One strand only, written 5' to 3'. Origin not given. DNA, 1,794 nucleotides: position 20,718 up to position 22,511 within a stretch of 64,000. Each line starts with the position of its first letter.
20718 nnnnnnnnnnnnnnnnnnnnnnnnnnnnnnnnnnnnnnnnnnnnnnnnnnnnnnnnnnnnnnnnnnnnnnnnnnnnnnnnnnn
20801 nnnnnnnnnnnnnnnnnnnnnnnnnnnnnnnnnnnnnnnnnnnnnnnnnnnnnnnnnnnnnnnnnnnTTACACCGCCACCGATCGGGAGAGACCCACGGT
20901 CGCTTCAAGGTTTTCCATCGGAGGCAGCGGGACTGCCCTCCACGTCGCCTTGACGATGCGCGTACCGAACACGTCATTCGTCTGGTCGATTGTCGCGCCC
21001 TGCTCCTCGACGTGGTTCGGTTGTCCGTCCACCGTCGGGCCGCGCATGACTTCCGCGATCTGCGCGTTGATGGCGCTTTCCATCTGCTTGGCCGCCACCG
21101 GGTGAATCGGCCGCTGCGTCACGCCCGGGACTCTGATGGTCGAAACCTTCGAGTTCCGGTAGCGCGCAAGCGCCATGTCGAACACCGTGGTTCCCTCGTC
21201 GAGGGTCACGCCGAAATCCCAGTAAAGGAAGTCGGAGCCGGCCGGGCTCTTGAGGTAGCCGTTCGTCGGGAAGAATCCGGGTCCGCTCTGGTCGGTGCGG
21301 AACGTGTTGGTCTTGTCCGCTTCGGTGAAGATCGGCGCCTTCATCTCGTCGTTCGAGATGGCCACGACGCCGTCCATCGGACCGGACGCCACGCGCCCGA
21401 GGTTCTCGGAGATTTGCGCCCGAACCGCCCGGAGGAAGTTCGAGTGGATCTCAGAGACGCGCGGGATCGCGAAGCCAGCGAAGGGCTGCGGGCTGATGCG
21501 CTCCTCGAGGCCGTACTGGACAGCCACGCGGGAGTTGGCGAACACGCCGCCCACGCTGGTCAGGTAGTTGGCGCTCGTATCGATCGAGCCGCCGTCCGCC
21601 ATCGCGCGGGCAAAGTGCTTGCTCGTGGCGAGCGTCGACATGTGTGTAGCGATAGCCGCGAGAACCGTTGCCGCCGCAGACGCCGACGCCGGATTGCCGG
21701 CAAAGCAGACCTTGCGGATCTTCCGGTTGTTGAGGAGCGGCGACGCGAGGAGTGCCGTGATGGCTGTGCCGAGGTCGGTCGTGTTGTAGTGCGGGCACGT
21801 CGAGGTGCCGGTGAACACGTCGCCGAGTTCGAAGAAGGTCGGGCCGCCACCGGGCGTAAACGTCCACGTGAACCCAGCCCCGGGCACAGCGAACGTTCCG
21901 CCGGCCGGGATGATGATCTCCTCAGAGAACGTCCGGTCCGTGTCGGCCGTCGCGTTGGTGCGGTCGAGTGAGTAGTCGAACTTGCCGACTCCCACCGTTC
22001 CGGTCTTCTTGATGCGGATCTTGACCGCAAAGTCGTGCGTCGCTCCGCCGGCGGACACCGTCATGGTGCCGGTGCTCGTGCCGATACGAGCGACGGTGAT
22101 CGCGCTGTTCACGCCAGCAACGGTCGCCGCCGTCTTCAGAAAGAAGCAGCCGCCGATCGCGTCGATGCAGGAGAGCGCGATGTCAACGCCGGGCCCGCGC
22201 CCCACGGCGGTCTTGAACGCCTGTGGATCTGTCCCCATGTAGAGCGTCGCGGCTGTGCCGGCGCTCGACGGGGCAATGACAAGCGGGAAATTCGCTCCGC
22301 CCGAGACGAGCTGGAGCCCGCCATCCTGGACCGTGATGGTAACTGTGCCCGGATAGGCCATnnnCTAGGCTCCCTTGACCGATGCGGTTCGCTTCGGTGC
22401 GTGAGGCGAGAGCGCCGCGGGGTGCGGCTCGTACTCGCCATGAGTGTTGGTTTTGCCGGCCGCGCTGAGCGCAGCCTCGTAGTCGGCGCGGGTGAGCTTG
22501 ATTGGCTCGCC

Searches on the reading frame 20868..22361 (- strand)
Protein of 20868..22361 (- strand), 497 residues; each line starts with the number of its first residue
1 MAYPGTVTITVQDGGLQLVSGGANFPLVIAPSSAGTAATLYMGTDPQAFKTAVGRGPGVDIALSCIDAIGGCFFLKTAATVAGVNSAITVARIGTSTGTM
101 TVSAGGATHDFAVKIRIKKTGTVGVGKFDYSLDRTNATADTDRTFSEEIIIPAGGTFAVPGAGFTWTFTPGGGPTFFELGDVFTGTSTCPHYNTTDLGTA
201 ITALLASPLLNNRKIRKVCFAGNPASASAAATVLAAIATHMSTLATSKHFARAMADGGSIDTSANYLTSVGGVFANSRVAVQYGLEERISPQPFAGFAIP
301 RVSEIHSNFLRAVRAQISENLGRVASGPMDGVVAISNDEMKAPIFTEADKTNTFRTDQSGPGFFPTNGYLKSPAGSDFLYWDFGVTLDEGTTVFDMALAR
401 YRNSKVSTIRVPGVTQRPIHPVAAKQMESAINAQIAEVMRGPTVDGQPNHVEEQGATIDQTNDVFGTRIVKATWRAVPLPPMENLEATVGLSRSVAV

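Call 76: search_dna_similar(query=window:20868-22361:-, collection=phages, mode=protein, max_rows=15)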
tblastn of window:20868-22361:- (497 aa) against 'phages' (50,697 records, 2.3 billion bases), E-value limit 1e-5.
Records with a match: 5; places in all: 5; records where one place covers at least 80% of the query: 5.
Best place of each record, by identity: <60% 5.
By first word of the organism name: Myxococcus 2; Meiothermus 2; Thermus 1.
By host as written in the record: Meiothermus sp. 2; Thermus thermophilus HB8 1; Myxococcus xanthus DZ1 1; Myxococcus sp. 1.
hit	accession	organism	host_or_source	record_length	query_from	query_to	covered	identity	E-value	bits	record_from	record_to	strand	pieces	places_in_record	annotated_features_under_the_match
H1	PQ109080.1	Thermus phage Riverbug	Thermus thermophilus HB8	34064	4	479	96%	31.8%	9e-25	114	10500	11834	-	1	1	tail sheath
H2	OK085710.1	Myxococcus phage Mx4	Myxococcus xanthus DZ1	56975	7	491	98%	30.0%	6e-24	112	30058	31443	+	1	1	putative tail sheath protein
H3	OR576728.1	Myxococcus phage Mx4 ts27htf-1hrm-1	Myxococcus sp.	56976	7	491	98%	30.0%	8e-24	111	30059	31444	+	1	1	hypothetical protein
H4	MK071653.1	Meiothermus phage MMP7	Meiothermus sp.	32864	62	492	87%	32.3%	1e-28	126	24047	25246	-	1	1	DUF2586 family protein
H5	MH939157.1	Meiothermus phage MMP17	Meiothermus sp.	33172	62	492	87%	32.3%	1e-28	126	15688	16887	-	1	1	tail sheath protein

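Call 77: get_annotated_region(hit=H2, flank=15000)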
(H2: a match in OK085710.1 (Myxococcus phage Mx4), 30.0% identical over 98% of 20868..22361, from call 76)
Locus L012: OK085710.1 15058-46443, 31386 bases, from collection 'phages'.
description: Myxococcus phage Mx4, complete genome.
organism: Myxococcus phage Mx4 (NCBI taxid 2875690)
taxonomy: Viruses; Duplodnaviria; Heunggongvirae; Uroviricota; Caudoviricetes
host: Myxococcus xanthus DZ1; source: Farmyard manure; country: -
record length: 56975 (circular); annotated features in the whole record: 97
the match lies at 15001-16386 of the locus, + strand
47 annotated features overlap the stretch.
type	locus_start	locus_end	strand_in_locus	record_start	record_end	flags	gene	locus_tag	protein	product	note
CDS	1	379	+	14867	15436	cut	-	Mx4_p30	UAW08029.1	hypothetical protein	rasttk_feature_creation_tool=/opt/patric- common/runtime/bin/phanotate version 1.5.0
CDS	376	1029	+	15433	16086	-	-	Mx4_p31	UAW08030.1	hypothetical protein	rasttk_feature_creation_tool=/opt/patric- common/runtime/bin/phanotate version 1.5.0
CDS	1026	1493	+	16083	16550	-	-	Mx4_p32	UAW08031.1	hypothetical protein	rasttk_feature_creation_tool=/opt/patric- common/runtime/bin/phanotate version 1.5.0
CDS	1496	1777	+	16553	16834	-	-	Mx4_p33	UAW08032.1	hypothetical protein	rasttk_feature_creation_tool=/opt/patric- common/runtime/bin/phanotate version 1.5.0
CDS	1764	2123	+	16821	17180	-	-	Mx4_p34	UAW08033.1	hypothetical protein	rasttk_feature_creation_tool=/opt/patric- common/runtime/bin/phanotate version 1.5.0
CDS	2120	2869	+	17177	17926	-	-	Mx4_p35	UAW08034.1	hypothetical protein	rasttk_feature_creation_tool=/opt/patric- common/runtime/bin/phanotate version 1.5.0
CDS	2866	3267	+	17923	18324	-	-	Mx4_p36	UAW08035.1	hypothetical protein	rasttk_feature_creation_tool=/opt/patric- common/runtime/bin/phanotate version 1.5.0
CDS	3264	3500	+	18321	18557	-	-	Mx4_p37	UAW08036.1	hypothetical protein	rasttk_feature_creation_tool=/opt/patric- common/runtime/bin/phanotate version 1.5.0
CDS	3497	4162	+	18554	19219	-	-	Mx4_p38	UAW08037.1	hypothetical protein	rasttk_feature_creation_tool=/opt/patric- common/runtime/bin/phanotate version 1.5.0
CDS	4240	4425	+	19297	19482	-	-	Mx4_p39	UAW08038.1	hypothetical protein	rasttk_feature_creation_tool=/opt/patric- common/runtime/bin/phanotate version 1.5.0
CDS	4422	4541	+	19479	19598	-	-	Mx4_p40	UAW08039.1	hypothetical protein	rasttk_feature_creation_tool=/opt/patric- common/runtime/bin/phanotate version 1.5.0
CDS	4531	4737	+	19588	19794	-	-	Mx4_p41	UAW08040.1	hypothetical protein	rasttk_feature_creation_tool=/opt/patric- common/runtime/bin/phanotate version 1.5.0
CDS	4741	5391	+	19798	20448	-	-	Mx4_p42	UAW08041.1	hypothetical protein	rasttk_feature_creation_tool=/opt/patric- common/runtime/bin/phanotate version 1.5.0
CDS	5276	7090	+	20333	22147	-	-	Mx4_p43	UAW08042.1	putative large terminase protein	rasttk_feature_creation_tool=/opt/patric- common/runtime/bin/phanotate version 1.5.0; putative large terminase protein ...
CDS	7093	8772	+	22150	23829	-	-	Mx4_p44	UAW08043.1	putative portal protein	rasttk_feature_creation_tool=/opt/patric- common/runtime/bin/phanotate version 1.5.0; putative portal protein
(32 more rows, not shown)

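Call 79: get_annotated_region(hit=H1, flank=11000)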
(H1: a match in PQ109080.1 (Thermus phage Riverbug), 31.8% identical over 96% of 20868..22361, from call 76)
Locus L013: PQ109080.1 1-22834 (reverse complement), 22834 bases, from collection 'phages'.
description: Thermus phage Riverbug, complete genome.
organism: Thermus phage Riverbug (NCBI taxid 3289880)
taxonomy: Viruses
host: Thermus thermophilus HB8; source: hot spring; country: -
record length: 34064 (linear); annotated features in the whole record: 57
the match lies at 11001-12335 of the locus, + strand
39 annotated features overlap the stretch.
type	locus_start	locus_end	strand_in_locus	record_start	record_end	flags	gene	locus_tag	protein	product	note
CDS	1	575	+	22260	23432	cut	-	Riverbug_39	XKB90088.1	hypothetical protein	-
CDS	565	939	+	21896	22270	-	-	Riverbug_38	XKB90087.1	hypothetical protein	-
CDS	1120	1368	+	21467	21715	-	-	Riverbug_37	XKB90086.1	hypothetical protein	-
CDS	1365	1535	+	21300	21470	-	-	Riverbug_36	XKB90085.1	hypothetical protein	-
CDS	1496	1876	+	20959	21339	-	-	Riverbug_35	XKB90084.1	RusA-like Holliday junction resolvase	-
CDS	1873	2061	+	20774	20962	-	-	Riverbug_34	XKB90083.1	hypothetical protein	-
CDS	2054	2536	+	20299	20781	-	-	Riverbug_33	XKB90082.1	hypothetical protein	-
CDS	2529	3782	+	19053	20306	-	-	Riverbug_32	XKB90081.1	TerL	-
CDS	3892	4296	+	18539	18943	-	-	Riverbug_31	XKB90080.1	TerS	-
CDS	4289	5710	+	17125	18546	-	-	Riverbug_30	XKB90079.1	portal protein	-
CDS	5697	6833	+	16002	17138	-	-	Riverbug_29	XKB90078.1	minor head protein and DNA pilot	-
CDS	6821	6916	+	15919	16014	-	-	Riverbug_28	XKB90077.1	hypothetical protein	-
CDS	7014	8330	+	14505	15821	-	-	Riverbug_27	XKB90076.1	head maturation protease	-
CDS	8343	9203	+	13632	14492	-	-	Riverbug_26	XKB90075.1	major head protein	-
CDS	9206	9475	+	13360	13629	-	-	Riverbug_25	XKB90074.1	hypothetical protein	-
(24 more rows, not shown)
